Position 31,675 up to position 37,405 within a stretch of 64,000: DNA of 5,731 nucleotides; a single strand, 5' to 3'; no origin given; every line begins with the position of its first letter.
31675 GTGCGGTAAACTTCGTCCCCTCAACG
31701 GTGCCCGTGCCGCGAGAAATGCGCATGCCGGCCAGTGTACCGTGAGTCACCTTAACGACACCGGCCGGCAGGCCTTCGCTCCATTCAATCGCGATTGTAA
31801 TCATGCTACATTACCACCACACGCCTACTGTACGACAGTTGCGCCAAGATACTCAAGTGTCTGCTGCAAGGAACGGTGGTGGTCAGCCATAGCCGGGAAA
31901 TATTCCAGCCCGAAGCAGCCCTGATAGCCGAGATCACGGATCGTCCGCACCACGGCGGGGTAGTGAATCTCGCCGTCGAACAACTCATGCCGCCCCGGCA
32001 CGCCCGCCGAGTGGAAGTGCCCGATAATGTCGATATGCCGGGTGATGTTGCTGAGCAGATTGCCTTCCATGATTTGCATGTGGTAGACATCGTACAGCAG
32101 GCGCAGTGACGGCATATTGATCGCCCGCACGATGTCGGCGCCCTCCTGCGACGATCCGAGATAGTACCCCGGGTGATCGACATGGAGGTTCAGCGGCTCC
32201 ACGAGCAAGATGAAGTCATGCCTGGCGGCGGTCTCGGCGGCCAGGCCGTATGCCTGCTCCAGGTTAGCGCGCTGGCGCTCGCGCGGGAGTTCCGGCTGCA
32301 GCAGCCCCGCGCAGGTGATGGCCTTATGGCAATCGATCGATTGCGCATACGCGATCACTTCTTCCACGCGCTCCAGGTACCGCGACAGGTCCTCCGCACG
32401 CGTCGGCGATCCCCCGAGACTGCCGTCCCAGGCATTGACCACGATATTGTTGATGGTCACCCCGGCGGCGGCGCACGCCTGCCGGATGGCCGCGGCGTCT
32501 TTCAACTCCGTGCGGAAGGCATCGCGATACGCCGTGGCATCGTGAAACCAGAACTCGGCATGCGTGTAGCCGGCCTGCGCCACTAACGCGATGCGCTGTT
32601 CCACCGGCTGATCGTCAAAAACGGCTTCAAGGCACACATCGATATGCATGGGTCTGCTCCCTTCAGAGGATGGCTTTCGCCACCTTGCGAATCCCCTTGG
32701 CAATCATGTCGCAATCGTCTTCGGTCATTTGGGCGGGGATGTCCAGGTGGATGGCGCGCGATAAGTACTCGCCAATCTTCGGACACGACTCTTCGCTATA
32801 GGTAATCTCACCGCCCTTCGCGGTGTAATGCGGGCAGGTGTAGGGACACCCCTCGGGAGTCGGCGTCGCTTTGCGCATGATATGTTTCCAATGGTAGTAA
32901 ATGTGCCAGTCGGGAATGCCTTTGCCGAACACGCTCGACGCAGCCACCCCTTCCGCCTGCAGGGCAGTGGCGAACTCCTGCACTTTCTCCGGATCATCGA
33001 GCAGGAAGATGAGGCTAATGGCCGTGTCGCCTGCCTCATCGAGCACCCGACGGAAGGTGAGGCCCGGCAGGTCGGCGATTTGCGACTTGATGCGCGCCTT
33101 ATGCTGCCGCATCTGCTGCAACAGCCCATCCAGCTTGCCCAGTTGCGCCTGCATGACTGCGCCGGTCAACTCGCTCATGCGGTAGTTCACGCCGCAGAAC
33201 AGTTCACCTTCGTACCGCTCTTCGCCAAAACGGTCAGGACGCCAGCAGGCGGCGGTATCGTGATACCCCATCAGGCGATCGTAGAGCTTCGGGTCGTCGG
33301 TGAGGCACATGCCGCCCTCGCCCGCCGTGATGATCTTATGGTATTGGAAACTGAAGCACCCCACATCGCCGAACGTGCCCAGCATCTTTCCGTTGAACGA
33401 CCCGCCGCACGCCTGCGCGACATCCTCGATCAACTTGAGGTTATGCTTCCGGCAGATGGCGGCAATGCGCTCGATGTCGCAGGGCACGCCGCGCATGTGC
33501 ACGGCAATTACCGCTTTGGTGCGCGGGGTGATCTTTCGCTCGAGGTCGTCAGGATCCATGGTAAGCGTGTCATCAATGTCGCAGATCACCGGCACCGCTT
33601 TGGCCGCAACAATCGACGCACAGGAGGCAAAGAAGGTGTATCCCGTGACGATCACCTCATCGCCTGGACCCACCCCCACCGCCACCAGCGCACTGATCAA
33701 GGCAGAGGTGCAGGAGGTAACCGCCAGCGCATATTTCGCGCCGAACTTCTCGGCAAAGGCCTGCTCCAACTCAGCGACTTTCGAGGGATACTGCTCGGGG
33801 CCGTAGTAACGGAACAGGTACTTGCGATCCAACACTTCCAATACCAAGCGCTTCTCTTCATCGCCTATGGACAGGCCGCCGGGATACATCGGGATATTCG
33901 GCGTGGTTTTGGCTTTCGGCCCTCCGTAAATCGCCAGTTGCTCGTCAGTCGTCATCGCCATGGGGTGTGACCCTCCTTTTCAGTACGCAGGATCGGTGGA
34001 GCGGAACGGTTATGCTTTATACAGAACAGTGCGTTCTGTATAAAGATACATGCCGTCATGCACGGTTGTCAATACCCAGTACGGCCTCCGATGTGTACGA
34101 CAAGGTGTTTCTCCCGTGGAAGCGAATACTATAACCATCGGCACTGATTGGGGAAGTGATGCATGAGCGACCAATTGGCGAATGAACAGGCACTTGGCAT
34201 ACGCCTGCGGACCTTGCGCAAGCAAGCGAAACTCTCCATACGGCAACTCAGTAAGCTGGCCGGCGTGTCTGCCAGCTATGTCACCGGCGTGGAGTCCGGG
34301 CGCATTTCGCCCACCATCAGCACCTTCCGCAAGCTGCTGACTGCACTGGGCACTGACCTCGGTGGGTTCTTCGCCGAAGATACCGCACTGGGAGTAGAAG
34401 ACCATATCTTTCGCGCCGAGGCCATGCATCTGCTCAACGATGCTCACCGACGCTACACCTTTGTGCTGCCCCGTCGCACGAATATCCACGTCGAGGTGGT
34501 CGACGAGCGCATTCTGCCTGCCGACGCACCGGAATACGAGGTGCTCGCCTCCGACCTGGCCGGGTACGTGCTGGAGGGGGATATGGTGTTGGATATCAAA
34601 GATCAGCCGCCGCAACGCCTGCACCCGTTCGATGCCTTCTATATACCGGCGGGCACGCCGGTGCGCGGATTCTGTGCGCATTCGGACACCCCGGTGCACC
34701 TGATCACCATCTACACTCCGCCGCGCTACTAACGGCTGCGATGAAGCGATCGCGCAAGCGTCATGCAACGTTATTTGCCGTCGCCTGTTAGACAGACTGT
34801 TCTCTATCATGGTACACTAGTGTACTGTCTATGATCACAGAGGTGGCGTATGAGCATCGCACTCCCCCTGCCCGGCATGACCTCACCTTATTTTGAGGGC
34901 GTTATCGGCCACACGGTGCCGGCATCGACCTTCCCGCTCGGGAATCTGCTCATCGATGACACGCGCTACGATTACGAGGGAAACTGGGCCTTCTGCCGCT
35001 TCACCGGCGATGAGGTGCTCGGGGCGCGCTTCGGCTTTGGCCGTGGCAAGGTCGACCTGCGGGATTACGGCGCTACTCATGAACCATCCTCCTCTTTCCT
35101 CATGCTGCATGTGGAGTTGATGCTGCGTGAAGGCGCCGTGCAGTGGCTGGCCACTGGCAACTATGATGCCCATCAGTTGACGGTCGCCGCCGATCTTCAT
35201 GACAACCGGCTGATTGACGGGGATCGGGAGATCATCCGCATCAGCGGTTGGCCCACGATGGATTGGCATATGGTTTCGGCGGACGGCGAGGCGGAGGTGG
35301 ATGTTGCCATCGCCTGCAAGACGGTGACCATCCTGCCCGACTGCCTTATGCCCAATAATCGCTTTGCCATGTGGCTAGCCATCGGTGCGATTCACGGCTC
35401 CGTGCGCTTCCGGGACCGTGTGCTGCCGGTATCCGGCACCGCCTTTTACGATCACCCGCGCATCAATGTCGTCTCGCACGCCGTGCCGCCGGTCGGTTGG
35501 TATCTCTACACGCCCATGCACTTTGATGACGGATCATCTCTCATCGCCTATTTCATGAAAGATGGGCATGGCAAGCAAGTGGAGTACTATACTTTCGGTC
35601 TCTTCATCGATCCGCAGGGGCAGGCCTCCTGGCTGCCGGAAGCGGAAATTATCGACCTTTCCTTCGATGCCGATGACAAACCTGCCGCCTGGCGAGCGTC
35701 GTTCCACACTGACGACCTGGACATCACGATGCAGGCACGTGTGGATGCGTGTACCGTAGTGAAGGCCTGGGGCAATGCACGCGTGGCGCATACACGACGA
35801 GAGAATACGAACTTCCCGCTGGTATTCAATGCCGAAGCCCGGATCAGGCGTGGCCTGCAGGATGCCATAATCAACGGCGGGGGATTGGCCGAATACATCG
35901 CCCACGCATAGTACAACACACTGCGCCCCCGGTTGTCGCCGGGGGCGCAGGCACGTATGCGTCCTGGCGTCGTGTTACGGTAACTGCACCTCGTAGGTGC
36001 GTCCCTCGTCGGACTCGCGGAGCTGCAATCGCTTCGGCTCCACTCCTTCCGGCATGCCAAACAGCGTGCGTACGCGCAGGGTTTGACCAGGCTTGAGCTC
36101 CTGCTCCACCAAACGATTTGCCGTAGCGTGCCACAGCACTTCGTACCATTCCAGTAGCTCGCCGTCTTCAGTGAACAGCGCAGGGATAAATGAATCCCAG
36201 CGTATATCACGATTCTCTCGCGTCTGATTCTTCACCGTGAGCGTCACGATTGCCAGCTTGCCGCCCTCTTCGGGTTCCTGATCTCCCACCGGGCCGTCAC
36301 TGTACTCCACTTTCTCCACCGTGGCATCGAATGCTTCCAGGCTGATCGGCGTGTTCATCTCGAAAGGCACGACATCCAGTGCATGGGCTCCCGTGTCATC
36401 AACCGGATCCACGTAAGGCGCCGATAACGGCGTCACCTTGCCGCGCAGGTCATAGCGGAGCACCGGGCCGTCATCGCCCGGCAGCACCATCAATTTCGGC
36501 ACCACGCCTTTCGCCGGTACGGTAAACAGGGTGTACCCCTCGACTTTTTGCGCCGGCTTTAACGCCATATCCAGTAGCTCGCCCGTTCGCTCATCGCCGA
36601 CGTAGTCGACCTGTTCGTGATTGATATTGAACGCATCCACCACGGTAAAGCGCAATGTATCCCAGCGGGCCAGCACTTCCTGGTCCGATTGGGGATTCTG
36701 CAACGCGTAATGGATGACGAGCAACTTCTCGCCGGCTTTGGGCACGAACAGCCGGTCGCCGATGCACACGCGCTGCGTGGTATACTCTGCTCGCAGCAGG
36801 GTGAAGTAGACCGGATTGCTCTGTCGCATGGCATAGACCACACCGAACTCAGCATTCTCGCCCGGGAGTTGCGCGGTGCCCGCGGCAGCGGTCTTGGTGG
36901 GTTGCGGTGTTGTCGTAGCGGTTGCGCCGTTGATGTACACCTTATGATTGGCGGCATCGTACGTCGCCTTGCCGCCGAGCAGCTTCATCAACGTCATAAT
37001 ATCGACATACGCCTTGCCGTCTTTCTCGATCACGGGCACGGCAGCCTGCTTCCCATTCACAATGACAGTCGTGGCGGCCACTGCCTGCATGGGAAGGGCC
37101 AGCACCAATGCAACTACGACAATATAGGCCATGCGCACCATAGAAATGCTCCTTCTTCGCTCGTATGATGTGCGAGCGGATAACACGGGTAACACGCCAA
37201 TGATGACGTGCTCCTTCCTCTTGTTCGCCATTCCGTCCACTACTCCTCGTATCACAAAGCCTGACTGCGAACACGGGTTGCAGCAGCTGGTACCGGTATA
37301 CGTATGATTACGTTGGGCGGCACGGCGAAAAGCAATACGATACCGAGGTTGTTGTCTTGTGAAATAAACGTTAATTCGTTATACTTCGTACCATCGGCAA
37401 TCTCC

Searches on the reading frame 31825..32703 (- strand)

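Call 8: search_protein_families(library=pfam, proteins=[window:31825-32703:-], max_evalue=0.001)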
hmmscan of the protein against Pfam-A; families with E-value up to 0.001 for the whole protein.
window:31825-32703:- (292 aa): 1 family
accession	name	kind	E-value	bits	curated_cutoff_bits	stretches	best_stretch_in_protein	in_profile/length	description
PF01261.30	AP_endonuc_2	-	1e-34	120.8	31.1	1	38-283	1-243/249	Xylose isomerase-like TIM barrel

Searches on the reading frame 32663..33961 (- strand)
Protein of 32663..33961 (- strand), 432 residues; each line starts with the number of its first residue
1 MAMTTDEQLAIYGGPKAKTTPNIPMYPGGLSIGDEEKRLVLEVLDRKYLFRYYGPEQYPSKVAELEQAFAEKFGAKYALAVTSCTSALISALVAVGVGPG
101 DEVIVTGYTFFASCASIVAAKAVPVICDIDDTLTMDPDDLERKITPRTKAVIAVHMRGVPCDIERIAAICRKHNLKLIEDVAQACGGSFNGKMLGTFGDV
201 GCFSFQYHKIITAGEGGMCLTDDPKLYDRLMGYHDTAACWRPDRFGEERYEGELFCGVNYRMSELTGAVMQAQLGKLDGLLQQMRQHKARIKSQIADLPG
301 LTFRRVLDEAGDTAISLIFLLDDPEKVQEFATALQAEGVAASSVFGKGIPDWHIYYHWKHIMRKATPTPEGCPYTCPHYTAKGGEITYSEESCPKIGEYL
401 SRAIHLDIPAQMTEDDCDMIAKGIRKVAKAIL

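Call 8: search_protein_families(library=pfam, proteins=[window:32663-33961:-], max_evalue=0.001)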
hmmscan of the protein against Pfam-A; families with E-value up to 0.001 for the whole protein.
window:32663-33961:- (432 aa): 5 families
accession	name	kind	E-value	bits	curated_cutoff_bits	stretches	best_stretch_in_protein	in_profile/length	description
PF01041.23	DegT_DnrJ_EryC1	-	4.8e-86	289.7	19.8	1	34-355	5-317/360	DegT/DnrJ/EryC1/StrS aminotransferase family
PF00155.27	Aminotran_1_2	-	3.3e-09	36.8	19.7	1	62-182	44-187/361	Aminotransferase class I and II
PF00266.25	Aminotran_5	-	5.2e-08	32.7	21.5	1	60-186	43-181/371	Aminotransferase class-V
PF01053.26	Cys_Met_Meta_PP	-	2.4e-07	30.1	27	1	63-185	55-178/381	Cys/Met metabolism PLP-dependent enzyme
PF01212.27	Beta_elim_lyase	-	1.4e-06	28.3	27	1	61-183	33-171/288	Beta-eliminating lyase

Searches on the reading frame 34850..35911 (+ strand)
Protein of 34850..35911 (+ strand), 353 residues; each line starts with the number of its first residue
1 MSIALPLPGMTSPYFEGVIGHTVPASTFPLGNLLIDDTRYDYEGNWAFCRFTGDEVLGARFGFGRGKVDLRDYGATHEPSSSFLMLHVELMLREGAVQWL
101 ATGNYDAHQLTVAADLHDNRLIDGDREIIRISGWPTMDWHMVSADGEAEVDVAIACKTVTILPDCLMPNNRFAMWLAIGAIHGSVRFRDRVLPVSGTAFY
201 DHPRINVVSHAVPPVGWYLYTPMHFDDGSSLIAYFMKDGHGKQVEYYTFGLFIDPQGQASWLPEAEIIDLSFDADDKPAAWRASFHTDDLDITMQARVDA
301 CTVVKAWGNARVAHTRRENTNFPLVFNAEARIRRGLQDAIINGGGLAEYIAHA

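Call 8: search_protein_families(library=pfam, proteins=[window:34850-35911:+], max_evalue=0.001)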
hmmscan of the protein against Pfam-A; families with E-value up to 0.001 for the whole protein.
window:34850-35911:+ (353 aa): 1 family
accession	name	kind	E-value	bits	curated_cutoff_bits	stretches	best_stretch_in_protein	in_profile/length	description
PF17186.10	Lipocalin_9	-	9.2e-06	26.3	26.2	1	222-299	12-96/131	Lipocalin-like domain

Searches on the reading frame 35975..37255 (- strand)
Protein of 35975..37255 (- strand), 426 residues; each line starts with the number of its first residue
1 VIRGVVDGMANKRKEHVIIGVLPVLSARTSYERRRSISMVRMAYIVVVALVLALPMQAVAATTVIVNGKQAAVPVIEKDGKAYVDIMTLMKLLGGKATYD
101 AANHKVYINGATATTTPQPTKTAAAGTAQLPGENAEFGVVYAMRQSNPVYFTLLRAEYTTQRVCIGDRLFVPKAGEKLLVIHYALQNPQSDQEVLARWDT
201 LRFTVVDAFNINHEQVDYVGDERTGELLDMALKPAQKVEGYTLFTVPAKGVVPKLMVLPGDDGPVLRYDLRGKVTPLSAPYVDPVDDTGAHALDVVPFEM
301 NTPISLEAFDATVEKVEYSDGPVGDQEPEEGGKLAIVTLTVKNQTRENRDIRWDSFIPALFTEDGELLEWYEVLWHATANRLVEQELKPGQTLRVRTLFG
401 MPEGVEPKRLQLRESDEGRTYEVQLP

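Call 8: search_protein_families(library=pfam, proteins=[window:35975-37255:-], max_evalue=0.001)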
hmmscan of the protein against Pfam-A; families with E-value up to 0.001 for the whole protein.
window:35975-37255:- (426 aa): 2 families
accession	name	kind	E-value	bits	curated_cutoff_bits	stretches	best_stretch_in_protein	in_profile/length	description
PF11611.13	DUF4352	-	3.7e-14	53.5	25.9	1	299-415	2-115/122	Domain of unknown function (DUF4352)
PF16729.10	DUF5067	-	5.3e-06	26.8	27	0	299-402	16-114/126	Domain of unknown function (DUF5067)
